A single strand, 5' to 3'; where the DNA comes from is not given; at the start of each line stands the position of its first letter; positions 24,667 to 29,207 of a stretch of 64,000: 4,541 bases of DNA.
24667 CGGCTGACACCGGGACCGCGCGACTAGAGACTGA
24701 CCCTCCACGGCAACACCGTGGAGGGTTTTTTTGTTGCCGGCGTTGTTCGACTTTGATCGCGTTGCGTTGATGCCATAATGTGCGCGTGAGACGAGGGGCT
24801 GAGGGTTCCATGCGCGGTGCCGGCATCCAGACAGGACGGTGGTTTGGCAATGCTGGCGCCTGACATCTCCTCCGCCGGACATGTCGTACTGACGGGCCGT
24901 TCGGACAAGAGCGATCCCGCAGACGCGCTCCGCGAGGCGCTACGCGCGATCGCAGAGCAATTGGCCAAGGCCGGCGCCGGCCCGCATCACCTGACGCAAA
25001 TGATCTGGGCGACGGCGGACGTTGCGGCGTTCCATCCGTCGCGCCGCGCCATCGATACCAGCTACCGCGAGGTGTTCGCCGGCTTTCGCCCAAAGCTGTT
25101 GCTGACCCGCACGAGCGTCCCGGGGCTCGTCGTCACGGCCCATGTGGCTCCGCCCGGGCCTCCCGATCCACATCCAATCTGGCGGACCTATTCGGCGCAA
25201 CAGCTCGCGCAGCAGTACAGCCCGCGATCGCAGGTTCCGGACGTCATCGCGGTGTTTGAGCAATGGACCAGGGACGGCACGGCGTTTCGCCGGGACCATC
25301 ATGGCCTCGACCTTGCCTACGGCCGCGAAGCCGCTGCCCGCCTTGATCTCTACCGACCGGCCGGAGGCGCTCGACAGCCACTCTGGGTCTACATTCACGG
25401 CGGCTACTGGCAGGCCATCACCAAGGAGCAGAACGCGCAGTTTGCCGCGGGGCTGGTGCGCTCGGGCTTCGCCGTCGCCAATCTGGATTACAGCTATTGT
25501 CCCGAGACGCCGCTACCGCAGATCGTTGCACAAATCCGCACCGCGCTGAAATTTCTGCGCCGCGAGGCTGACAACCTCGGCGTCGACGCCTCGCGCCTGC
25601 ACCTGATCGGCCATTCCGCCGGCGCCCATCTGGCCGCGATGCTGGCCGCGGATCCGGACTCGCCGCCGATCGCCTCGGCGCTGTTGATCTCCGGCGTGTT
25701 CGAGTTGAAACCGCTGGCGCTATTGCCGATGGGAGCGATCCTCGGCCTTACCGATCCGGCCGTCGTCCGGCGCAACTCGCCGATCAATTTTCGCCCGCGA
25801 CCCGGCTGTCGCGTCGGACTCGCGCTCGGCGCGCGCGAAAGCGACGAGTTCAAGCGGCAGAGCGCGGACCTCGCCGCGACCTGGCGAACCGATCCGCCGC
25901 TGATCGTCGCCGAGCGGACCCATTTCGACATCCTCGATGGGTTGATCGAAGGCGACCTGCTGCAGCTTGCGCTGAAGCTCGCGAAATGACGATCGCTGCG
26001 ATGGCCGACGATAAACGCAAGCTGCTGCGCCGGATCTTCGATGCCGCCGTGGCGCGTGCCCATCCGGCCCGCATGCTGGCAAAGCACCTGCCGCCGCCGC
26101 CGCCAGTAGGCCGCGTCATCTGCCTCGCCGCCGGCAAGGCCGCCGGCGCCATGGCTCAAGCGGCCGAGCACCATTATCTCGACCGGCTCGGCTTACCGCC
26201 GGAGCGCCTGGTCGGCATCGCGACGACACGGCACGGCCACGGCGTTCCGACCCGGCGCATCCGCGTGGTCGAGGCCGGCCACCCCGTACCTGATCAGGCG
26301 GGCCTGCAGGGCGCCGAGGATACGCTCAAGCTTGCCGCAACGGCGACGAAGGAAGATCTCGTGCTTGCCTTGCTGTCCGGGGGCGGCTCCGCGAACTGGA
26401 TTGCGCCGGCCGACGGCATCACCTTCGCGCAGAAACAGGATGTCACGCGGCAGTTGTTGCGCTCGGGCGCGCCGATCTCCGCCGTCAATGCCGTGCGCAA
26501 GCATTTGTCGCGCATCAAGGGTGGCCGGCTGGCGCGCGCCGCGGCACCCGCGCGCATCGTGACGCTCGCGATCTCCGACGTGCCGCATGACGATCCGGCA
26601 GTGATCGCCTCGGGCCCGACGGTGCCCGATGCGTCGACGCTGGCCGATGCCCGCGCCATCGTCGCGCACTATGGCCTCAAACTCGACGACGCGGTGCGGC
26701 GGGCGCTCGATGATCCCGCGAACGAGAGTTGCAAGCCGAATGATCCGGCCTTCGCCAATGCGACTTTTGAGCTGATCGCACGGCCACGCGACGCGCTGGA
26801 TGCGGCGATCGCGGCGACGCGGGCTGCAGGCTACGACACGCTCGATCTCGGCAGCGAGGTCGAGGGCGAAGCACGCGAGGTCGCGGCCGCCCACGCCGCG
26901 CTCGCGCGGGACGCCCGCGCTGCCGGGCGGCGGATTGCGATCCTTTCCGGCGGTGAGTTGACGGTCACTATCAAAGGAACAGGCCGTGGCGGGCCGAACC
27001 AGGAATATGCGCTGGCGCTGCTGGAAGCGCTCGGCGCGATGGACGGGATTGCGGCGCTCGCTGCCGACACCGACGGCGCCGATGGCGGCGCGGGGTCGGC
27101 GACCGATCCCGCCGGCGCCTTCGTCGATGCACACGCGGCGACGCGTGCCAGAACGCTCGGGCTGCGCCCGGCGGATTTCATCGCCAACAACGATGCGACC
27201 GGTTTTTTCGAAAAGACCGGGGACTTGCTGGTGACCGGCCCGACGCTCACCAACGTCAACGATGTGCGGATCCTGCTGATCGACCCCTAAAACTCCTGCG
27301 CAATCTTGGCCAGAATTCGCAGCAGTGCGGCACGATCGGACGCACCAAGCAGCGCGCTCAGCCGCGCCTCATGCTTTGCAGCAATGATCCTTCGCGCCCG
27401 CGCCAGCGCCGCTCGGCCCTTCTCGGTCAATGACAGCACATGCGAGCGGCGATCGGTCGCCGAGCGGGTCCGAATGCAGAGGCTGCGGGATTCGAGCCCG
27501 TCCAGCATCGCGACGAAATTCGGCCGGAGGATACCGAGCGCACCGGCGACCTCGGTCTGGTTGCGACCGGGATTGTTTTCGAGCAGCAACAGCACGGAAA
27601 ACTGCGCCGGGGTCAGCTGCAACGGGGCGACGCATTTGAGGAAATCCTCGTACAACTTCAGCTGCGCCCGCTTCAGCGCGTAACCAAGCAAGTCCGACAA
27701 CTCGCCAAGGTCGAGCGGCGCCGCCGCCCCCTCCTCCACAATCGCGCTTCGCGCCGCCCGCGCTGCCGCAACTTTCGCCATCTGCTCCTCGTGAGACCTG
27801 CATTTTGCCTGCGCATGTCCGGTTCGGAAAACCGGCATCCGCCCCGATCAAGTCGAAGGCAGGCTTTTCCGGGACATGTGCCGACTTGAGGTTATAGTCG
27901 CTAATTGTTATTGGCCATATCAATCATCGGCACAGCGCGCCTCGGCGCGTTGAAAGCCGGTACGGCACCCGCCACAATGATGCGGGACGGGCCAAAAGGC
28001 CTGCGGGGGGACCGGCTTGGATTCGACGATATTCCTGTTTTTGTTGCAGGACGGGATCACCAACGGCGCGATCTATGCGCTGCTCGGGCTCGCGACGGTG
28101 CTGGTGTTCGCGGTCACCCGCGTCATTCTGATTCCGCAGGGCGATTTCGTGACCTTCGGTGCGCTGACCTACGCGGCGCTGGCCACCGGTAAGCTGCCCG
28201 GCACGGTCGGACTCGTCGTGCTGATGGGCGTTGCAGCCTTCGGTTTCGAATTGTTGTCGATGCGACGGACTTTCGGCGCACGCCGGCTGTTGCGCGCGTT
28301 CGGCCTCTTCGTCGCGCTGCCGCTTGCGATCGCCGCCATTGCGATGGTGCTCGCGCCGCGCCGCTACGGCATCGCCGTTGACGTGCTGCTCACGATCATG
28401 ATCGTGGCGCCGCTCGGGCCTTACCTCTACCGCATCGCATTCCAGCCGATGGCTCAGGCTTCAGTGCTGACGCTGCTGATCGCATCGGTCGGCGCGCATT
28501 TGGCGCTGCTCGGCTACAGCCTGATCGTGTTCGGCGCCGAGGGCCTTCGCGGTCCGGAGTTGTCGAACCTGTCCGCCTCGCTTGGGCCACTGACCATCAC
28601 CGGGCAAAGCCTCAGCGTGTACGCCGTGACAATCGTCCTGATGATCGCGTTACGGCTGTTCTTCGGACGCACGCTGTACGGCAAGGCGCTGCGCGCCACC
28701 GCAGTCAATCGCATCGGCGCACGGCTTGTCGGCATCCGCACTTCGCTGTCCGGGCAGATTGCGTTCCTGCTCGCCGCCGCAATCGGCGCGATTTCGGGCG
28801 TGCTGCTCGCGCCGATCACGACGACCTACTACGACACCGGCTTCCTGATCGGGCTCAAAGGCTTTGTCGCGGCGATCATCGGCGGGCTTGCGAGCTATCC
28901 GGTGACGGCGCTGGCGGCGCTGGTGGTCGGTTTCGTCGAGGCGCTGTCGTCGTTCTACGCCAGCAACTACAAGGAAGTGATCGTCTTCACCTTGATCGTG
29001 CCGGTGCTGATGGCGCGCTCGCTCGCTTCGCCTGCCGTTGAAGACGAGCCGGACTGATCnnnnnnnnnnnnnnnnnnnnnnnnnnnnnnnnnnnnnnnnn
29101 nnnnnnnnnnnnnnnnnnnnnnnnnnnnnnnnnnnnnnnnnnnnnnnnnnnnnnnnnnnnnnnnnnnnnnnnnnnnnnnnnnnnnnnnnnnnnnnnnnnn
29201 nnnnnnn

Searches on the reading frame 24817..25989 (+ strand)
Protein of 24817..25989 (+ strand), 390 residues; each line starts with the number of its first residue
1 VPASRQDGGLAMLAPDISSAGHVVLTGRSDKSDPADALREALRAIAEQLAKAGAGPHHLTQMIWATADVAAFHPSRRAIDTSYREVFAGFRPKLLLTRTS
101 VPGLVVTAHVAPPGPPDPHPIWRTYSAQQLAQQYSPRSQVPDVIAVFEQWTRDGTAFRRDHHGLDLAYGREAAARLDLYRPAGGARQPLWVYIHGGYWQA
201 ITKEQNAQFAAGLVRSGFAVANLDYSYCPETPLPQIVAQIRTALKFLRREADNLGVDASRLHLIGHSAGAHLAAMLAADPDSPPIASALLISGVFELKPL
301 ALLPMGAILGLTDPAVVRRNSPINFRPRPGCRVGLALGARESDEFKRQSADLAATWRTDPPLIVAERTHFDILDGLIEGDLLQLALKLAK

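Call 51: search_protein_families(library=pfam, proteins=[window:24817-25989:+], max_evalue=0.0001)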
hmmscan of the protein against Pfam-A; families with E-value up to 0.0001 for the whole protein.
window:24817-25989:+ (390 aa): 4 families
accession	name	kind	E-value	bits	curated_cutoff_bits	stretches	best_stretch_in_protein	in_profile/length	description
PF20434.5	BD-FAE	-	6.3e-25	88.4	26.8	1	176-279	1-109/215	BD-FAE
PF07859.19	Abhydrolase_3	-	9.7e-17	61.9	25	1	191-295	2-110/210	alpha/beta hydrolase fold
PF12697.13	Abhydrolase_6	-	5.5e-07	30.9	26.3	1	191-332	2-125/217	Alpha/beta hydrolase family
PF00135.34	COesterase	-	5.7e-06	26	27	0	241-294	165-219/515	Carboxylesterase family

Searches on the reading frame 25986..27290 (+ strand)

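Call 51: search_protein_families(library=pfam, proteins=[window:25986-27290:+], max_evalue=0.0001)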
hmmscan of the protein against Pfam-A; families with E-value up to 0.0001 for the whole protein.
window:25986-27290:+ (434 aa): 2 families
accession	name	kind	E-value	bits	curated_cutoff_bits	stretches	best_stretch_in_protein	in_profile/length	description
PF13660.11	DUF4147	-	9.2e-82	274.4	23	1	14-241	2-233/234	Domain of unknown function (DUF4147)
PF05161.18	MOFRL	-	1.6e-32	112.3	28.3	1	318-426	2-106/106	MOFRL family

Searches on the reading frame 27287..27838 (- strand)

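Call 50: search_protein_families(library=pfam, proteins=[window:27287-27838:-], max_evalue=0.001)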
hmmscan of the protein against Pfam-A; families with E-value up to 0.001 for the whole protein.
window:27287-27838:- (183 aa): 3 families
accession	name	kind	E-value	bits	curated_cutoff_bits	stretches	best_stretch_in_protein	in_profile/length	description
PF01047.28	MarR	-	3e-11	43.5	24.6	1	75-132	1-58/59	MarR family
PF12802.13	MarR_2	-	3.2e-10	40.5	27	1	74-132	2-61/61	MarR family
PF22381.2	Staph_reg_Sar_Rot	-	0.00068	20.1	27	0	73-143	10-80/85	Transcriptional regulator SarA/Rot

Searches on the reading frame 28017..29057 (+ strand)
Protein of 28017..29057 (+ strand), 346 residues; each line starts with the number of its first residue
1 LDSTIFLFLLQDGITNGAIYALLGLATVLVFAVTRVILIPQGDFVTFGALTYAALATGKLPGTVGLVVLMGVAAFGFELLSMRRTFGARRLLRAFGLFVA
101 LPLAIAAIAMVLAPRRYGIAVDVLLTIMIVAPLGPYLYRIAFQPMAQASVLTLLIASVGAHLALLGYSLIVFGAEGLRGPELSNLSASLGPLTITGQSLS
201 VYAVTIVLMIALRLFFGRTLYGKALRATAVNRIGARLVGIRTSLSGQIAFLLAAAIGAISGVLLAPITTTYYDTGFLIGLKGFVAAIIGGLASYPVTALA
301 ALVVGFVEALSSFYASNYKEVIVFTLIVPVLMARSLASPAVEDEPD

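Call 50: search_protein_families(library=pfam, proteins=[window:28017-29057:+], max_evalue=0.001)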
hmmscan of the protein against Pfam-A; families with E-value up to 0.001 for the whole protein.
window:28017-29057:+ (346 aa): 1 family
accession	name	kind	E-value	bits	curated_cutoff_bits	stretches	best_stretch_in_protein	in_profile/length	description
PF02653.21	BPD_transp_2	-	4.8e-19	69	26.8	1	12-330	4-268/269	Branched-chain amino acid transport system / permease component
